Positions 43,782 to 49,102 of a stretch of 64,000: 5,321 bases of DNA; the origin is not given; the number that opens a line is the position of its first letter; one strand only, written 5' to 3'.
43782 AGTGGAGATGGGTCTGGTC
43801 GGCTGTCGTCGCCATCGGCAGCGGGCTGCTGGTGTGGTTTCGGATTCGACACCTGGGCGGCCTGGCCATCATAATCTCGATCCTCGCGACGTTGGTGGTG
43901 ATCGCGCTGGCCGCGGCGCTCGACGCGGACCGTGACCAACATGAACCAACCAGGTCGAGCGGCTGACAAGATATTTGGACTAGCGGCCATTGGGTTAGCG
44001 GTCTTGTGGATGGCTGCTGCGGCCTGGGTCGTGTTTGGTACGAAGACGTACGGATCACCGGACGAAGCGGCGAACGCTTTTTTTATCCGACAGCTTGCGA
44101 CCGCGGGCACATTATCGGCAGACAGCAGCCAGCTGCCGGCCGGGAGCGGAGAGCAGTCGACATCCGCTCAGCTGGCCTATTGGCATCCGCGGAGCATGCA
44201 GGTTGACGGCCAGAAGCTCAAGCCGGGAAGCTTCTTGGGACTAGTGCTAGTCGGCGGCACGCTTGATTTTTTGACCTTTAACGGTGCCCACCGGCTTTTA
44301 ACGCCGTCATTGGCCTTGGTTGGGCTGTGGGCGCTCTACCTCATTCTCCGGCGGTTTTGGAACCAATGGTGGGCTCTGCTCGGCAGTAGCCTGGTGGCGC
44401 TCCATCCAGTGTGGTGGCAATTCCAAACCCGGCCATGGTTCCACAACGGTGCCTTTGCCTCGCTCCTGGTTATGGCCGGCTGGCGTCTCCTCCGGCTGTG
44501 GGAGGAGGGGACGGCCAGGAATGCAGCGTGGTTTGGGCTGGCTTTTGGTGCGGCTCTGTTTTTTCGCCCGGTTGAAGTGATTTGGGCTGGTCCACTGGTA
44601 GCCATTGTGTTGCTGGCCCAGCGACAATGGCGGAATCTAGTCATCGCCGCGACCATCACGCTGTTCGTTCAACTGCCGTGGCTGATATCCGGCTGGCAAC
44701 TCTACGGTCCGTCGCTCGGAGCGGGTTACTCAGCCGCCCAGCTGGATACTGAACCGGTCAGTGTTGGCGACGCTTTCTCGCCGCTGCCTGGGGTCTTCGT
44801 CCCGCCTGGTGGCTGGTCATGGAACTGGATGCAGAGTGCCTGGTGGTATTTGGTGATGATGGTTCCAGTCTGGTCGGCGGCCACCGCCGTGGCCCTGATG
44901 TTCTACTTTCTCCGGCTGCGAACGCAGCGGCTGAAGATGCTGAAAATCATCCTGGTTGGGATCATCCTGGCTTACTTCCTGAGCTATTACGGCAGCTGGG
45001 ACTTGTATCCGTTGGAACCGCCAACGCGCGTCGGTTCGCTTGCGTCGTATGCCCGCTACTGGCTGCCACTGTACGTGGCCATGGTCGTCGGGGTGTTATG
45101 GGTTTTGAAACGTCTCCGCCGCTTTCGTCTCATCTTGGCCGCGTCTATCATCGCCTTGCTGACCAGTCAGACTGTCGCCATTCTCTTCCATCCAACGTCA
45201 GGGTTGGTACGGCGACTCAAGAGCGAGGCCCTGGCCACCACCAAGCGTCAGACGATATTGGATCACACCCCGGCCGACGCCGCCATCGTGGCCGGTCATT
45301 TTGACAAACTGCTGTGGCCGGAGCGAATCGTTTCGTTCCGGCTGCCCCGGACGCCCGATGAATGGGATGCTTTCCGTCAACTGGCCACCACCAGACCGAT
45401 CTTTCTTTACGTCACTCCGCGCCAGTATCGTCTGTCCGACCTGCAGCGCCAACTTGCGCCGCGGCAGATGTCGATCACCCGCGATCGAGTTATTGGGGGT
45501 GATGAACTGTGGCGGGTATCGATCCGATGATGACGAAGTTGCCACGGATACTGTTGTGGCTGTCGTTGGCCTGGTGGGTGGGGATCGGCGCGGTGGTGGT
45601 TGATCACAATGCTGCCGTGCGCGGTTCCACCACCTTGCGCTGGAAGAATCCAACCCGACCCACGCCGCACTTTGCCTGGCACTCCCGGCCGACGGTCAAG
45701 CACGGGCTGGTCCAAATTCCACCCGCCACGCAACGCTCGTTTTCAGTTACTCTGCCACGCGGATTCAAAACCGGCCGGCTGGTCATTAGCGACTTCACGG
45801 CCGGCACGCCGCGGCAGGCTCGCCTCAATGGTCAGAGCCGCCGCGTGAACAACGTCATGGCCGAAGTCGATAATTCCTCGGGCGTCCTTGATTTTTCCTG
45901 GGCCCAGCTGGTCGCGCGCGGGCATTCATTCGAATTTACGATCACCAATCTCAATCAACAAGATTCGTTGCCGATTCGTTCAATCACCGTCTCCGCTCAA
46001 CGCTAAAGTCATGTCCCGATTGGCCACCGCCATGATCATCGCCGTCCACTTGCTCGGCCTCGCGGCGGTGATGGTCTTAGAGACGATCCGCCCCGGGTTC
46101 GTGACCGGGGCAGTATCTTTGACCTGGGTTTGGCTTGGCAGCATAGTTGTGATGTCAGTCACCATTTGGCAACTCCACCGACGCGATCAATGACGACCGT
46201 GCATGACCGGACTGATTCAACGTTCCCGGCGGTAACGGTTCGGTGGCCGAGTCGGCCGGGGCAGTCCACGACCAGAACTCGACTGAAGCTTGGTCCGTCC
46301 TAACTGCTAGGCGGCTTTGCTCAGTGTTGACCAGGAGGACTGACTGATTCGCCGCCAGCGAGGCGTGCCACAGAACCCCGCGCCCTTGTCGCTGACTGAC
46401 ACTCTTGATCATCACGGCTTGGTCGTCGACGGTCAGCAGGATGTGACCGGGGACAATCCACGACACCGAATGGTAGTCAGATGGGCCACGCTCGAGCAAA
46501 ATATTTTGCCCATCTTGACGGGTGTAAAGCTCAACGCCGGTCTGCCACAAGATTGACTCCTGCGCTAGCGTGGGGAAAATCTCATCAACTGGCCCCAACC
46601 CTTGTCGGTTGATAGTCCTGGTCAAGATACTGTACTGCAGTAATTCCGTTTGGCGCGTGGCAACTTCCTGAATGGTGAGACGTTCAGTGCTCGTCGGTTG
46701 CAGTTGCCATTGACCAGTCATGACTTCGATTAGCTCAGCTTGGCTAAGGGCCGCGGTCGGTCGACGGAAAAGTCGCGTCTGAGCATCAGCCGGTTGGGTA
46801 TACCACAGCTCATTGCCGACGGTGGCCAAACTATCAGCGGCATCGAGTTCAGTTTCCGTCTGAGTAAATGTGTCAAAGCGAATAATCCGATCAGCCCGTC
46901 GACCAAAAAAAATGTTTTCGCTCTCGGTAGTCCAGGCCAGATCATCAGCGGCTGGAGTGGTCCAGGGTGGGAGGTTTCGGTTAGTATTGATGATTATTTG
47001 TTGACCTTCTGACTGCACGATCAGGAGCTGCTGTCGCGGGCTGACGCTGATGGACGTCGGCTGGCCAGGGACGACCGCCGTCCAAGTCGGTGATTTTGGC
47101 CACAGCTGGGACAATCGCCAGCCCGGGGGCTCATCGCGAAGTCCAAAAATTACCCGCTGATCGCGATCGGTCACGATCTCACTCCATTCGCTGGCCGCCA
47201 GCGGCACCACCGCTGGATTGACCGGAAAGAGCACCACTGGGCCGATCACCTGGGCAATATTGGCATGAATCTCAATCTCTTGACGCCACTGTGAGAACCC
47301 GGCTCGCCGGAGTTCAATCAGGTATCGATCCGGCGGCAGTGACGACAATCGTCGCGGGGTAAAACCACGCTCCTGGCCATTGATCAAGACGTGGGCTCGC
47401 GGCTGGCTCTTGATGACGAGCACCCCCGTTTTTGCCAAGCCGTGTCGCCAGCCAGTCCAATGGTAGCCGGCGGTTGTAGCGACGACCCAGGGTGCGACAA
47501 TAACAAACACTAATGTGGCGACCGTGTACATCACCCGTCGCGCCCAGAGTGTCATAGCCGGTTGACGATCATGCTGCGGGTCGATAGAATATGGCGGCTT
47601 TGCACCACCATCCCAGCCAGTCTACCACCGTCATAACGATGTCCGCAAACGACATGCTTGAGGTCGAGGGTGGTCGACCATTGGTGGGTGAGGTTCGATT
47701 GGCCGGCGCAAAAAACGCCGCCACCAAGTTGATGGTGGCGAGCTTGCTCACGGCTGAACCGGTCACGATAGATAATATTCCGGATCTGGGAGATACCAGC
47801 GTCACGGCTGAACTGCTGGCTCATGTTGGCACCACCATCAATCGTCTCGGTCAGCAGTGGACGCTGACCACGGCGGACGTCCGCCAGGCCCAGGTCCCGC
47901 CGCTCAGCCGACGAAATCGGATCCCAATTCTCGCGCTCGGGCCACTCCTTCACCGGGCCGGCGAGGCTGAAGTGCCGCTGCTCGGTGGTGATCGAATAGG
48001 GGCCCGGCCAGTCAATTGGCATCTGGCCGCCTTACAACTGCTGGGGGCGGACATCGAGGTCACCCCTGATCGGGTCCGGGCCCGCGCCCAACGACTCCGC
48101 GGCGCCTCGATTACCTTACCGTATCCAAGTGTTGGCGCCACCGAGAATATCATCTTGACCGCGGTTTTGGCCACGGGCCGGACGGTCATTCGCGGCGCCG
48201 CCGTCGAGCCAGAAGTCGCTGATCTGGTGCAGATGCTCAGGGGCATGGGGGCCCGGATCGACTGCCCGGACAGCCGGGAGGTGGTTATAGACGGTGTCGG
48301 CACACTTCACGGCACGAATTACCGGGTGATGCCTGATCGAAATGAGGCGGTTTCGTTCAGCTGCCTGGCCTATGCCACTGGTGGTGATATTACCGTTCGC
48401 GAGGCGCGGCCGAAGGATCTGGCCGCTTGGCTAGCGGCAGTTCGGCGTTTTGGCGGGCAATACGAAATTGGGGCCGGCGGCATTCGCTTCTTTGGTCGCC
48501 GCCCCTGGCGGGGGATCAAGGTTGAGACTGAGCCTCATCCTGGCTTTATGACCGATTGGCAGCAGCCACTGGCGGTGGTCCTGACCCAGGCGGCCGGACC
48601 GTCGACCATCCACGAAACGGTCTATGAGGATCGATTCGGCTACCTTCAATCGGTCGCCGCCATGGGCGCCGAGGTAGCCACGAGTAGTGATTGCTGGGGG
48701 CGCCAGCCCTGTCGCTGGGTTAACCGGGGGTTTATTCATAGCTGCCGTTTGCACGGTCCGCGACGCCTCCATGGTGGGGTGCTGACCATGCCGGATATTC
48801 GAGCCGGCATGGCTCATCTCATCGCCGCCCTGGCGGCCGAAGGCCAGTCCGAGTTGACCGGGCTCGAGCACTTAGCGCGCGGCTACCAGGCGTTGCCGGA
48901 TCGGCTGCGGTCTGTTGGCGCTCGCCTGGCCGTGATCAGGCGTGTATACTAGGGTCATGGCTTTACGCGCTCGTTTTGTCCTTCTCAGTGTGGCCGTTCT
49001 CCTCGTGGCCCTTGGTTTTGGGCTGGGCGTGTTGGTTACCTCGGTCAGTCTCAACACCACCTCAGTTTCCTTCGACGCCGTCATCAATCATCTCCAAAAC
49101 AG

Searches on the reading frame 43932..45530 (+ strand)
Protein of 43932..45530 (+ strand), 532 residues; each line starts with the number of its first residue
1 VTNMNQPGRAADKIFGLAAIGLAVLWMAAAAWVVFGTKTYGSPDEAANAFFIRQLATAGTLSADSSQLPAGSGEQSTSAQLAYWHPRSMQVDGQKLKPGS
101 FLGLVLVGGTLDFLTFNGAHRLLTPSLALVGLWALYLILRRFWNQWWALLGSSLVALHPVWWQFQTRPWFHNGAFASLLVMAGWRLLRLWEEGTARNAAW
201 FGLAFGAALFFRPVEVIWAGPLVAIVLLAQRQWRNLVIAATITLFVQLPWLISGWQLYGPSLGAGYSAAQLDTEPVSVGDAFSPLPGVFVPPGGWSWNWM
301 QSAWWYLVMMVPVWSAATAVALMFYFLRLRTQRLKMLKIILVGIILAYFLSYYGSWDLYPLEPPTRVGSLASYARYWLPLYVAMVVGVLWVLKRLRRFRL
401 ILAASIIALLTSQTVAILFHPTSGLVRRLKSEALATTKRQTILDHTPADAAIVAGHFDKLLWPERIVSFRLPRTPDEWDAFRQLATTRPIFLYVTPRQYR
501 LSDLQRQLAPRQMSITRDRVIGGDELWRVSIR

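Call 9: search_protein_families(library=pfam, proteins=[window:43932-45530:+], max_evalue=0.001)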
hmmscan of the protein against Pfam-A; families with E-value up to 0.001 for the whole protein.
window:43932-45530:+ (532 aa): 1 family
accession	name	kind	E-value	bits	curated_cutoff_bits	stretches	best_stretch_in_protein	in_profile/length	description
PF13231.12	PMT_2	-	1.4e-06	29.1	26.1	1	127-251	31-158/160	Dolichyl-phosphate-mannose-protein mannosyltransferase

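Call 34: search_protein_families(library=ncbifam, proteins=[window:43932-45530:+], max_evalue=0.01)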
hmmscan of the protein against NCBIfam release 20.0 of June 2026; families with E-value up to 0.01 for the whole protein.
window:43932-45530:+ (532 aa): 1 family
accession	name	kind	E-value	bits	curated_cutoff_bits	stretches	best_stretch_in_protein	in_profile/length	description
NF047440.1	LA3751_2_3_fam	subfamily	1.7e-07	30.5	200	1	126-457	103-417/460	LA_3751/LA_3752 family putative glycosyltransferase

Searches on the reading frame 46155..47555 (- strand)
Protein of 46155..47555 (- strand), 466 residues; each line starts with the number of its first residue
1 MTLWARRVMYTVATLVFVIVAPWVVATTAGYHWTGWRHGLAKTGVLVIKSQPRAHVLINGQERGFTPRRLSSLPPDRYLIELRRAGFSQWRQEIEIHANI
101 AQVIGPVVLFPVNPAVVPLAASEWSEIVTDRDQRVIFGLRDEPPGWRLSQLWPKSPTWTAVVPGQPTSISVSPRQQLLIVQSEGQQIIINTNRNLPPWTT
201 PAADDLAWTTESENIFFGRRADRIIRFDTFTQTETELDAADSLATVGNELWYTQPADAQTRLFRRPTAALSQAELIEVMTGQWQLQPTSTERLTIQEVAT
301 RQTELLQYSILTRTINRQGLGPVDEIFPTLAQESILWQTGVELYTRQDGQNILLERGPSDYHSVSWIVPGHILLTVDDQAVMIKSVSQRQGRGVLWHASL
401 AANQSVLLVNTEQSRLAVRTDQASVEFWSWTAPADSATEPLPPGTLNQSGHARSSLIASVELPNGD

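Call 9: search_protein_families(library=pfam, proteins=[window:46155-47555:-], max_evalue=0.001)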
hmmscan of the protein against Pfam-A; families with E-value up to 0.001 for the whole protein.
window:46155-47555:- (466 aa): 1 family
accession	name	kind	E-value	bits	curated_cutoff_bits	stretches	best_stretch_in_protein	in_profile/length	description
PF08308.17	PEGA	-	7e-08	32.7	20.8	1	44-100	2-59/71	PEGA domain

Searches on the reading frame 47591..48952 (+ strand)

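Call 9: search_protein_families(library=pfam, proteins=[window:47591-48952:+], max_evalue=0.001)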
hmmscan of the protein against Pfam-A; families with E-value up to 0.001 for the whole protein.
window:47591-48952:+ (453 aa): 1 family
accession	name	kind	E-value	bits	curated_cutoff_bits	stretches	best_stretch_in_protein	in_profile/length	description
PF00275.25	EPSP_synthase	-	3.9e-70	237.1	22.8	1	25-439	1-417/417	EPSP synthase (3-phosphoshikimate 1-carboxyvinyltransferase)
